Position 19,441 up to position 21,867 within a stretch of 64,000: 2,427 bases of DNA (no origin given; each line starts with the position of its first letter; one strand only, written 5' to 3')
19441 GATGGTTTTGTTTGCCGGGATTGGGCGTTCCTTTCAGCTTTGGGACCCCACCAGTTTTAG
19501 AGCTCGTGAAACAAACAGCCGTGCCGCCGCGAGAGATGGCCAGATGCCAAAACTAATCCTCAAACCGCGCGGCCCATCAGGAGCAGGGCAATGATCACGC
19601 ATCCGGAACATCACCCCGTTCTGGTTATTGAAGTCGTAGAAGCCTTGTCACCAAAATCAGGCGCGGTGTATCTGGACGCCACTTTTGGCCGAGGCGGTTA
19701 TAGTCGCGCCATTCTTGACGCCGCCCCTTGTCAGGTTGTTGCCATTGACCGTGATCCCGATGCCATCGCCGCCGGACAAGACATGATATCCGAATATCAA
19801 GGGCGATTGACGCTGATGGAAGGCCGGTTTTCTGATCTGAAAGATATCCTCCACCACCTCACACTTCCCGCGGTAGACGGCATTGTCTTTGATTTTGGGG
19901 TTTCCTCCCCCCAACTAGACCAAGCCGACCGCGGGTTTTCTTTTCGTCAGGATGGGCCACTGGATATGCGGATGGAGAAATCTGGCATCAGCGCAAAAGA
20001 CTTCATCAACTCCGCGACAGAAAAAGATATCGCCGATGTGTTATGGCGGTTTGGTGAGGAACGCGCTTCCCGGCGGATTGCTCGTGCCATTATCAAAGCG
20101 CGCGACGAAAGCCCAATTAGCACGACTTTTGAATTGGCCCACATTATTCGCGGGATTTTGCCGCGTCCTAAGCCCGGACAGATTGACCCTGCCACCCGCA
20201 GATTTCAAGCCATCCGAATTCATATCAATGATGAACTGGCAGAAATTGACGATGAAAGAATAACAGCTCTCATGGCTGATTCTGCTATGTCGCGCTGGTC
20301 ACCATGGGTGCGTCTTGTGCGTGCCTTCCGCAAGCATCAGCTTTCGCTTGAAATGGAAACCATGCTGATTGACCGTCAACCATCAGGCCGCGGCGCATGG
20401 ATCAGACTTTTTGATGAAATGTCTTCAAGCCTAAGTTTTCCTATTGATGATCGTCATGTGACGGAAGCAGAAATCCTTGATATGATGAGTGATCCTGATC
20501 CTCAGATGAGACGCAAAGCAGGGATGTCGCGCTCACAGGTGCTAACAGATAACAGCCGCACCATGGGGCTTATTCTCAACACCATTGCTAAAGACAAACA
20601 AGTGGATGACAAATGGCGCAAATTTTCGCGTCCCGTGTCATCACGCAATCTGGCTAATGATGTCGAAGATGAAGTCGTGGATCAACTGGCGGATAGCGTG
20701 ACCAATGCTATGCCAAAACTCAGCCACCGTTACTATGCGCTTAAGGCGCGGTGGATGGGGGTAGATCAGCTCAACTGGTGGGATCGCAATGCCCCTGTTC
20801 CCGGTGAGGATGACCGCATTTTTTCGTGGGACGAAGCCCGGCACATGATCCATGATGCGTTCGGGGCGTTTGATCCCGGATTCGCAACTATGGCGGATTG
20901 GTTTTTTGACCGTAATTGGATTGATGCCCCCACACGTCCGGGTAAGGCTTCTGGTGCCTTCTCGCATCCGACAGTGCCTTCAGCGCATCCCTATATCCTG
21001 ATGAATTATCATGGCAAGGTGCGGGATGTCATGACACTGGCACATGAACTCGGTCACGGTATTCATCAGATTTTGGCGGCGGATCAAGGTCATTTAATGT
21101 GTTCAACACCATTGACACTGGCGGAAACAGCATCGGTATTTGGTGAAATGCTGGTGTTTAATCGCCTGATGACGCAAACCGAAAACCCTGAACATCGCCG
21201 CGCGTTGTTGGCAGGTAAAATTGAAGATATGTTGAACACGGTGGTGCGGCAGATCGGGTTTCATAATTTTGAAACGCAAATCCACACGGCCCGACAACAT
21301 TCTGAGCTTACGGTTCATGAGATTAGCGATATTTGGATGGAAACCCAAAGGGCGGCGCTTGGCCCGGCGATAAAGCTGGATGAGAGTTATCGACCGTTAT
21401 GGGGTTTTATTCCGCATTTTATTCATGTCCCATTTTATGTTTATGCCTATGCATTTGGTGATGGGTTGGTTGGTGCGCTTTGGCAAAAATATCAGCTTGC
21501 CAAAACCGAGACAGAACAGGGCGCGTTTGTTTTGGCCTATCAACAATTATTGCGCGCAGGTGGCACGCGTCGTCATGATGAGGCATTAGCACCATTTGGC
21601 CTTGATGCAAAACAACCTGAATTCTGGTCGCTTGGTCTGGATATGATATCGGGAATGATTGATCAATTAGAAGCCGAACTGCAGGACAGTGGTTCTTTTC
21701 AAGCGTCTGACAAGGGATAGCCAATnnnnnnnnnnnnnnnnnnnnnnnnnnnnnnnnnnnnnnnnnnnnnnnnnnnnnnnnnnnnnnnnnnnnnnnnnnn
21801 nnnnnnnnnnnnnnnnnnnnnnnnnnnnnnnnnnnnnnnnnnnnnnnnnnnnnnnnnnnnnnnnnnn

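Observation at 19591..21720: In-frame chimera of truncated rsmH and truncated M3 oligoendopeptidase F; the dcw cluster stops after mraZ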

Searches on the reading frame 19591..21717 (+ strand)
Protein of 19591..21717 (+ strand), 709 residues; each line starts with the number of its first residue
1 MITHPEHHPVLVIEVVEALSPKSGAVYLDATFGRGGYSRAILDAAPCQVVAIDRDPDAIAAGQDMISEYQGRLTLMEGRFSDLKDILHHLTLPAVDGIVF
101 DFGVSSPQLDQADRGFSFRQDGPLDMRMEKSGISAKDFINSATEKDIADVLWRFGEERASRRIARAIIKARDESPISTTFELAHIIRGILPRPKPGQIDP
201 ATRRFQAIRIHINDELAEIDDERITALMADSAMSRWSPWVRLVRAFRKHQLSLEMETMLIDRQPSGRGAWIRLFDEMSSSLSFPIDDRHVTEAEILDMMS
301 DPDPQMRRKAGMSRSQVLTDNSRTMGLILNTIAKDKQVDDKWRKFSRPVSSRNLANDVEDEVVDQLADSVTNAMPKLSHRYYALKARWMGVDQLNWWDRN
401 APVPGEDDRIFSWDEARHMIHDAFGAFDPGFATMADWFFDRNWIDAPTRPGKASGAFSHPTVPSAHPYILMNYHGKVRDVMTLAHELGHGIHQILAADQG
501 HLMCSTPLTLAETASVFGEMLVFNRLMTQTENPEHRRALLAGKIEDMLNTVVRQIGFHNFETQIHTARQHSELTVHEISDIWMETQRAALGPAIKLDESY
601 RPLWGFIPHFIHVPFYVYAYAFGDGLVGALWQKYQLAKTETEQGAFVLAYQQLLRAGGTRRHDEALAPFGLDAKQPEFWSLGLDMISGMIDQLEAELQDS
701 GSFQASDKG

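Call 3: search_protein_families(library=pfam, proteins=[window:19591-21717:+], max_evalue=0.01)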
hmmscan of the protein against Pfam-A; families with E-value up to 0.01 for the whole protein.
window:19591-21717:+ (709 aa): 4 families
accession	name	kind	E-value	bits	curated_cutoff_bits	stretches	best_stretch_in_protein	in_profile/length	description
PF01795.25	Methyltransf_5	-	6.4e-71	239.8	27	1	6-221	3-221/309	MraW methylase family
PF01432.26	Peptidase_M3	-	2.5e-46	159.4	27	1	298-680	2-452/457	Peptidase family M3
PF08439.15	Peptidase_M3_N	-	6.9e-13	49.1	25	1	215-283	1-70/70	Oligopeptidase F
PF13649.12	Methyltransf_25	-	0.0013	19.8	27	1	28-84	2-59/97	Methyltransferase domain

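Call 4: search_protein_families(library=ncbifam, proteins=[window:19591-21717:+], max_evalue=0.01)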
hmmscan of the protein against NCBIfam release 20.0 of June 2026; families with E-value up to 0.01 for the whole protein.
window:19591-21717:+ (709 aa): 5 families
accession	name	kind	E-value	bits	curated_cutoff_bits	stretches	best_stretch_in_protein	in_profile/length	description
TIGR02290.1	M3_fam_3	subfamily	3.2e-165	551.4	561.7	1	200-694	92-585/587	M3 family oligoendopeptidase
TIGR00181.1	pepF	equivalog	4.9e-74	250.2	490.55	1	205-694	98-589/591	oligoendopeptidase F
TIGR00006.1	TIGR00006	equivalog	1.7e-68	231.4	154.3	1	3-220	3-222/310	16S rRNA (cytosine(1402)-N(4))-methyltransferase RsmH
TIGR02289.1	M3_not_pepF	subfamily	2.5e-24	85.8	442.35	1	275-666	129-520/549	M3 family oligoendopeptidase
NF041658.1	ornithlipidmtase_OlsG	equivalog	4.5e-05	23.3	350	1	25-106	42-124/191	ornithine lipid N-methyltransferase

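Call 7: find_encoding_contigs(protein=window:19591-21717:+, flank=10000, max_places=10)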
Protein window:19591-21717:+ (709 aa): no gene with exactly this product is on record in the collection.

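Call 8: find_homologous_proteins(query=window:19591-21717:+, max_evalue=1e-10)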
Query window:19591-21717:+ (709 aa): 7998 proteins with E <= 1e-10 among 8000 candidates; the best 120 are listed.
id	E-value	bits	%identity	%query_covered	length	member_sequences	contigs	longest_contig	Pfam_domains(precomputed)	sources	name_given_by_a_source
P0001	0.0e+0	1060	91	70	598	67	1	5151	PF08439.16,PF01432.27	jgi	-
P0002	7.3e-275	932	78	72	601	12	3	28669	PF08439.16,PF01432.27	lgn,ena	-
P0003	3.6e-273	926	77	72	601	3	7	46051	PF08439.16,PF01432.27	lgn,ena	-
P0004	8.6e-272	922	78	72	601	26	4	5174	PF08439.16,PF01432.27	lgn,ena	-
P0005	3.0e-269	913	77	72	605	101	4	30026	PF08439.16,PF01432.27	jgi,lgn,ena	jgi:oligoendopeptidase F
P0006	9.2e-247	839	73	69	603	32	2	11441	PF08439.16,PF01432.27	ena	-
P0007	6.5e-243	826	71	69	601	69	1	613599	PF08439.16,PF01432.27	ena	-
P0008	8.9e-243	826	72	70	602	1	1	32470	PF08439.16,PF01432.27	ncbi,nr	ncbi:MAG: M3 family oligoendopeptidase [Alphaproteobacteria bacterium]|nr:M3 family oligoendopeptida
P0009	9.9e-243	826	72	69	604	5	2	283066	PF08439.16,PF01432.27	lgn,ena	-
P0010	3.2e-242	824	72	69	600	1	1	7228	PF08439.16,PF01432.27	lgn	-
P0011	5.0e-242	823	72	69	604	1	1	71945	PF08439.16,PF01432.27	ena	-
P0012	1.1e-241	822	69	72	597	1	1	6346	PF08439.16,PF01432.27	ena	-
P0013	2.2e-241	821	71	70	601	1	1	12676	PF08439.16,PF01432.27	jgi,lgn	jgi:oligoendopeptidase F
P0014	2.4e-241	821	65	79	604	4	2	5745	PF08439.16,PF01432.27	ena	-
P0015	2.5e-241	821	72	70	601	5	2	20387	PF08439.16,PF01432.27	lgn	-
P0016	3.9e-241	820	71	70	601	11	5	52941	PF08439.16,PF01432.27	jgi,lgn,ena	-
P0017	5.5e-241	820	71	70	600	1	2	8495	PF08439.16,PF01432.27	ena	-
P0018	7.2e-241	820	69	72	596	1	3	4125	PF08439.16,PF01432.27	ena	-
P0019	9.3e-241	819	72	70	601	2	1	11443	PF08439.16,PF01432.27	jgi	-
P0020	9.5e-241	819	64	80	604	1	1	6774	PF08439.16,PF01432.27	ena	-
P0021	9.7e-241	819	64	80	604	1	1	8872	PF08439.16,PF01432.27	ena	-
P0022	1.7e-240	818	64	80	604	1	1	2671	PF08439.16,PF01432.27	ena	-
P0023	1.8e-240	818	72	68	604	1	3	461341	PF08439.16,PF01432.27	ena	-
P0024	2.0e-240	818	69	72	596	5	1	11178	PF08439.16,PF01432.27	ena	-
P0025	2.4e-240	818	70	71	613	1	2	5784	PF08439.16,PF01432.27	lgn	-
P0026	2.7e-240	818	71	70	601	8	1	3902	PF08439.16,PF01432.27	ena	-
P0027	3.1e-240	817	64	79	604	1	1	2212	PF08439.16,PF01432.27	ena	-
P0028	3.9e-240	817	69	72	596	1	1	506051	PF08439.16,PF01432.27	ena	-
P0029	5.4e-240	817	69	72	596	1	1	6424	PF08439.16,PF01432.27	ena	-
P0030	6.3e-240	816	72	68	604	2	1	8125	PF08439.16,PF01432.27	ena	-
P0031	7.3e-240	816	71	69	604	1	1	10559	PF08439.16,PF01432.27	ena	-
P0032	9.1e-240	816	69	72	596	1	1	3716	PF08439.16,PF01432.27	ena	-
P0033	1.2e-239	816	72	68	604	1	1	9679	PF08439.16,PF01432.27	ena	-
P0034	1.7e-239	815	71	70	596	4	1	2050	PF08439.16,PF01432.27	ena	-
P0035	2.4e-239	814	71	69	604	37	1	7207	PF08439.16,PF01432.27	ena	-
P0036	3.1e-239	814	69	72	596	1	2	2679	PF08439.16,PF01432.27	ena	-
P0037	3.1e-239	814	69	72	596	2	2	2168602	PF08439.16,PF01432.27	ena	-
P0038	4.2e-239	814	69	72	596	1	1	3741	PF08439.16,PF01432.27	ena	-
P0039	4.8e-239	813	70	70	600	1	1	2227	PF08439.16,PF01432.27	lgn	-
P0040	6.3e-239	813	64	80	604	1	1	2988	PF08439.16,PF01432.27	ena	-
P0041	6.5e-239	813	64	80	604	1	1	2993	PF08439.16,PF01432.27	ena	-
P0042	7.0e-239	813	69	72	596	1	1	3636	PF08439.16,PF01432.27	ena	-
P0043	1.1e-238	812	71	69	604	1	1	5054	PF08439.16,PF01432.27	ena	-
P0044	6.1e-238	810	70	70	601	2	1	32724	PF08439.16,PF01432.27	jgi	-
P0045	1.6e-237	808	70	70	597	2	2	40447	PF08439.16,PF01432.27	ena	-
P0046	1.7e-237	808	70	69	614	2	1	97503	PF08439.16,PF01432.27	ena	-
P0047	4.2e-237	807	72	69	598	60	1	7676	PF08439.16,PF01432.27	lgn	-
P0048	5.0e-237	807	68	72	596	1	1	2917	PF08439.16,PF01432.27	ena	-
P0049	2.7e-236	804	70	71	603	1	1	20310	PF08439.16,PF01432.27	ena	-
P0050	3.8e-236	804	66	73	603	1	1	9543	PF08439.16,PF01432.27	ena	-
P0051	1.7e-235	802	68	71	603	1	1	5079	PF08439.16,PF01432.27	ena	-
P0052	1.5e-234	799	70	69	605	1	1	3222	PF08439.16,PF01432.27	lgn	-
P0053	5.3e-233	794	69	70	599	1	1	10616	PF08439.16,PF01432.27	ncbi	-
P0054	6.6e-233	793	69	70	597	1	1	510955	PF08439.16,PF01432.27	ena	-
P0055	9.4e-233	793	68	71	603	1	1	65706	PF08439.16,PF01432.27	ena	-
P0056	1.1e-231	789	69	70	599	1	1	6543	PF08439.16,PF01432.27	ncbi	-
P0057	2.1e-230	785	68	70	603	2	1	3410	PF08439.16,PF01432.27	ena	-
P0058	8.9e-228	776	68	69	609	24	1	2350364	PF08439.16,PF01432.27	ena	-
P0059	9.4e-228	776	-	-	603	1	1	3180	PF01432.27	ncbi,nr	ncbi:MAG TPA: M3 family metallopeptidase [Pseudolabrys sp.]|nr:M3 family metallopeptidase [Pseudolab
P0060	1.9e-227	775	68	70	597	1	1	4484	PF08439.16,PF01432.27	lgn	-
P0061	3.4e-227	774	67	70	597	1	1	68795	PF08439.16,PF01432.27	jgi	jgi:oligoendopeptidase F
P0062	9.8e-227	773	69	70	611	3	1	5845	PF08439.16,PF01432.27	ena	-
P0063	1.1e-226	773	68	70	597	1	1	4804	PF08439.16,PF01432.27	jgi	jgi:oligoendopeptidase F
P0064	4.1e-225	767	66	70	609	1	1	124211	PF08439.16,PF01432.27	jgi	jgi:oligoendopeptidase F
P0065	1.9e-224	765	66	70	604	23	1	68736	PF08439.16,PF01432.27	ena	-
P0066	1.8e-220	752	66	69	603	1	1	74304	PF08439.16,PF01432.27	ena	-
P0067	5.6e-220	750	64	72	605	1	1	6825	PF08439.16,PF01432.27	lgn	-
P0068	8.4e-220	750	66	69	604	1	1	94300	PF08439.16,PF01432.27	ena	-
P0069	1.2e-219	749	66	69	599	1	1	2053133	PF08439.16,PF01432.27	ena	-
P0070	3.4e-218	745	91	50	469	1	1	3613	PF08439.16,PF01432.27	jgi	-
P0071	5.7e-217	741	58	82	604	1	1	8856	PF08439.16,PF01432.27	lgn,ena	-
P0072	1.2e-214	733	64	71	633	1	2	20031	PF08439.16,PF01432.27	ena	-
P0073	1.2e-212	726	62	71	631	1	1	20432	PF08439.16,PF01432.27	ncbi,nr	ncbi:MAG: M3 family oligoendopeptidase [Proteobacteria bacterium]|nr:M3 family oligoendopeptidase [P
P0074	1.3e-211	723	63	70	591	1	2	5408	PF08439.16,PF01432.27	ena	-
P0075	1.3e-211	723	63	70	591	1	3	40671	PF08439.16,PF01432.27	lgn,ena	-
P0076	1.3e-211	723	63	70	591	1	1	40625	PF08439.16,PF01432.27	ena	-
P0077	1.8e-211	722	63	70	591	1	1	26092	PF08439.16,PF01432.27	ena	-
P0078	1.8e-211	722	63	70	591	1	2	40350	PF08439.16,PF01432.27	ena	-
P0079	1.8e-211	722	63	70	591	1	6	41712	PF08439.16,PF01432.27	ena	-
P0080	2.6e-211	722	63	70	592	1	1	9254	PF08439.16,PF01432.27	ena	-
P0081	3.5e-211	721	62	70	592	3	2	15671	PF08439.16,PF01432.27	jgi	jgi:oligoendopeptidase F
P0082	4.7e-211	721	62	70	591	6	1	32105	PF08439.16,PF01432.27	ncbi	-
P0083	9.0e-211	720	64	68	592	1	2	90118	PF08439.16,PF01432.27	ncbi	-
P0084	1.3e-210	720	63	69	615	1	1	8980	PF08439.16,PF01432.27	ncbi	-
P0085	2.4e-210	719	63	70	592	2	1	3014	PF08439.16,PF01432.27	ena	-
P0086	4.2e-210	718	57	79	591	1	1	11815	PF08439.16,PF01432.27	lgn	-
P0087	6.4e-210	717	63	70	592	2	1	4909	PF08439.16,PF01432.27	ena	-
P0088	7.5e-210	717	61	70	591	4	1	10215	PF08439.16,PF01432.27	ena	-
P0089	8.3e-210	717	62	70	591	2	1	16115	PF08439.16,PF01432.27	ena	-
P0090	1.2e-209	716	63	70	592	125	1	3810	PF08439.16,PF01432.27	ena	-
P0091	1.4e-209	716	63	68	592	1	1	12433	PF08439.16,PF01432.27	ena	-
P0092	1.6e-209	716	63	69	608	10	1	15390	PF08439.16,PF01432.27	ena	-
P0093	1.9e-209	716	64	68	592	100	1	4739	PF08439.16,PF01432.27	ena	-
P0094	3.3e-209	715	63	68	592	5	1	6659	PF08439.16,PF01432.27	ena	-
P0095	3.3e-209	715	63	68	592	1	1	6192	PF08439.16,PF01432.27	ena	-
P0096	8.2e-209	714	63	68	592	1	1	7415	PF08439.16,PF01432.27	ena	-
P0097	9.1e-209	713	61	72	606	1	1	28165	PF08439.16,PF01432.27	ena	-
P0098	1.6e-208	713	62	69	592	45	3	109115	PF08439.16,PF01432.27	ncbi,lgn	-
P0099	3.2e-208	712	63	68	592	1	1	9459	PF08439.16,PF01432.27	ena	-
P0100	3.2e-208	712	63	68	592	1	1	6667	PF08439.16,PF01432.27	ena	-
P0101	3.5e-208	712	60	70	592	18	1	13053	PF08439.16,PF01432.27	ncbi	-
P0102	4.1e-208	711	63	68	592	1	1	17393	PF08439.16,PF01432.27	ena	-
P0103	4.2e-208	711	64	68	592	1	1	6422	PF08439.16,PF01432.27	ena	-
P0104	5.1e-208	711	63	68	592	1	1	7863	PF08439.16,PF01432.27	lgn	-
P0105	6.4e-208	711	63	68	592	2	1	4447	PF08439.16,PF01432.27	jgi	-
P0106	6.5e-208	711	63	68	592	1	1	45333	PF08439.16,PF01432.27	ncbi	-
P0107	7.2e-208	710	63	68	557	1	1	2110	PF08439.16,PF01432.27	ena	-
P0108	1.0e-207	710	63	68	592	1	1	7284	PF08439.16,PF01432.27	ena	-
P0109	1.3e-207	710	63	68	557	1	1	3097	PF08439.16,PF01432.27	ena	-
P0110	1.4e-207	710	63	68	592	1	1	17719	PF08439.16,PF01432.27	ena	-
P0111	1.4e-207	710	63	68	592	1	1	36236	PF08439.16,PF01432.27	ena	-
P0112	1.4e-207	710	63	68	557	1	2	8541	PF08439.16,PF01432.27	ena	-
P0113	1.4e-207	710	63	68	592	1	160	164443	PF08439.16,PF01432.27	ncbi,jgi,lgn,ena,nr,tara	ncbi:MAG TPA: oligoendopeptidase F [Alphaproteobacteria bacterium]|jgi:oligoendopeptidase F|nr:oligo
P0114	1.4e-207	710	63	68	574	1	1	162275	PF08439.16,PF01432.27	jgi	jgi:oligoendopeptidase F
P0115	1.5e-207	709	63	68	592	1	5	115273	PF08439.16,PF01432.27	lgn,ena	-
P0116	1.5e-207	709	62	68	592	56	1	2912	PF08439.16,PF01432.27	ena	-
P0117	1.6e-207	709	63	68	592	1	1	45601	PF08439.16,PF01432.27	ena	-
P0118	1.7e-207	709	63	68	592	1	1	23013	PF08439.16,PF01432.27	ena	-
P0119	1.7e-207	709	63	68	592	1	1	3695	PF08439.16,PF01432.27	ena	-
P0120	1.8e-207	709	63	68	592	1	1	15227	PF08439.16,PF01432.27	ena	-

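Call 10: find_encoding_contigs(protein=P0001, flank=10000, max_places=6)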
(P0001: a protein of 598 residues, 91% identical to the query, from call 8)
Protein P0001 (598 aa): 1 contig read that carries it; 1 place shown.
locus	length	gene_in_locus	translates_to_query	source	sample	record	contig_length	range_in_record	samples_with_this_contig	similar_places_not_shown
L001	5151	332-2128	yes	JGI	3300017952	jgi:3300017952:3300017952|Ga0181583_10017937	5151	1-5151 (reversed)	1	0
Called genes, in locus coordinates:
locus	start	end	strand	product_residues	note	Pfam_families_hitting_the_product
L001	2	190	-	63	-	?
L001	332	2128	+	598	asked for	PF08439:Peptidase_M3_N, PF01432:Peptidase_M3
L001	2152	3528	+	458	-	PF03109:ABC1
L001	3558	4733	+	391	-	PF05222:AlaDh_PNT_N, PF01262:AlaDh_PNT_C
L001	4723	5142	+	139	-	PF12769:PNTB_4TM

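Call 11: find_encoding_contigs(protein=P0003, flank=10000, max_places=4)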
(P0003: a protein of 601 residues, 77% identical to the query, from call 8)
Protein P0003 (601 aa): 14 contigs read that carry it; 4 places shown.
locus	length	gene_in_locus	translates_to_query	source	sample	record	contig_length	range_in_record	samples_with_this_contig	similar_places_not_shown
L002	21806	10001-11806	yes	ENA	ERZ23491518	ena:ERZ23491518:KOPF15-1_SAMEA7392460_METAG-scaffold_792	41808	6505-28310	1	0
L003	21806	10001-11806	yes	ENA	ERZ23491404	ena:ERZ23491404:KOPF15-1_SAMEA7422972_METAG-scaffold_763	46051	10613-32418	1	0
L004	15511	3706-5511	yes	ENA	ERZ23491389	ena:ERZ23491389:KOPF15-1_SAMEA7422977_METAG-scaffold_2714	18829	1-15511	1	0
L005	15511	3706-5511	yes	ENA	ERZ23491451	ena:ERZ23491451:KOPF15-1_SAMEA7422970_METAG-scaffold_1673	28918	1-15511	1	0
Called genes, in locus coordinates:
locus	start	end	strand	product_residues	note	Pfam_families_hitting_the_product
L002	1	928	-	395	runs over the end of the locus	PF00108:Thiolase_N, PF00109:ketoacyl-synt (weak), PF02803:Thiolase_C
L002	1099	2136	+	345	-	PF00753:Lactamase_B, PF21221:B_lactamase-like_C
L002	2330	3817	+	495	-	PF13241:NAD_binding_7, PF14824:Sirohm_synth_M (weak), PF10414:CysG_dimeriser (faint), PF00590:TP_methylase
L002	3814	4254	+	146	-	PF11011:DUF2849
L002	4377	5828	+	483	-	PF03460:NIR_SIR_ferr, PF01077:NIR_SIR, PF03460:NIR_SIR_ferr, PF01077:NIR_SIR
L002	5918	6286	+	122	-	PF06073:DUF934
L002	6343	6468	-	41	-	-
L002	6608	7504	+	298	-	PF00892:EamA, PF03151:TPT (weak), PF00892:EamA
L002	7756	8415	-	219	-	PF03737:RraA-like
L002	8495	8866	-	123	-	PF12973:Cupin_7 (faint), PF07883:Cupin_2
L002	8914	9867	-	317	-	PF03446:NAD_binding_2, PF03807:F420_oxidored (weak), PF14833:NAD_binding_11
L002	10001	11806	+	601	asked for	PF08439:Peptidase_M3_N, PF01432:Peptidase_M3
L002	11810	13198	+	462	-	PF03109:ABC1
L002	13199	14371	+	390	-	PF05222:AlaDh_PNT_N, PF01262:AlaDh_PNT_C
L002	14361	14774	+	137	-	PF12769:PNTB_4TM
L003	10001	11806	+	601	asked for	PF08439:Peptidase_M3_N, PF01432:Peptidase_M3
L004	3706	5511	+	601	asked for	PF08439:Peptidase_M3_N, PF01432:Peptidase_M3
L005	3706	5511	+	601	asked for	PF08439:Peptidase_M3_N, PF01432:Peptidase_M3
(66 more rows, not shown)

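Call 22: list_cluster_members(proteins=[P0001])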
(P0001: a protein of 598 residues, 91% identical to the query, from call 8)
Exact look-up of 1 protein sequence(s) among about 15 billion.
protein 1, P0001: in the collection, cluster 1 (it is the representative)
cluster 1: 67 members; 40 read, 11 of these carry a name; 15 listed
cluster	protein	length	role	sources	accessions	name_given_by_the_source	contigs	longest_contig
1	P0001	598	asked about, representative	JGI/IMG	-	-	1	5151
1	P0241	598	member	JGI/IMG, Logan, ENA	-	oligoendopeptidase F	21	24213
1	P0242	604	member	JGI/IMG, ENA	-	oligoendopeptidase F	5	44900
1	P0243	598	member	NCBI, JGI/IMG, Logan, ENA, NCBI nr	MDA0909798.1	MAG: M3 family oligoendopeptidase [Proteobacteria bacterium] | M3 family oligoendopeptidase [Pseudomonadota bacterium]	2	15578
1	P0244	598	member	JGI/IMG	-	oligoendopeptidase F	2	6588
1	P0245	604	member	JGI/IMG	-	oligoendopeptidase F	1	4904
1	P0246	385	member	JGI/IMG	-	oligoendopeptidase F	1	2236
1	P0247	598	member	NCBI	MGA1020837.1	MAG: M3 family oligoendopeptidase [Candidatus Puniceispirillales bacterium]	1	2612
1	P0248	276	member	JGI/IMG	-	oligoendopeptidase F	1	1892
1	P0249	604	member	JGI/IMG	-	oligoendopeptidase F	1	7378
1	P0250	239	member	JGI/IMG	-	oligoendopeptidase F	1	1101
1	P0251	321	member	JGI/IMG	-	oligoendopeptidase F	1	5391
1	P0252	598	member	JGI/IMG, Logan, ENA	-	-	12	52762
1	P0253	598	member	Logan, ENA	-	-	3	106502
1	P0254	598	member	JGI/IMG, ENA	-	-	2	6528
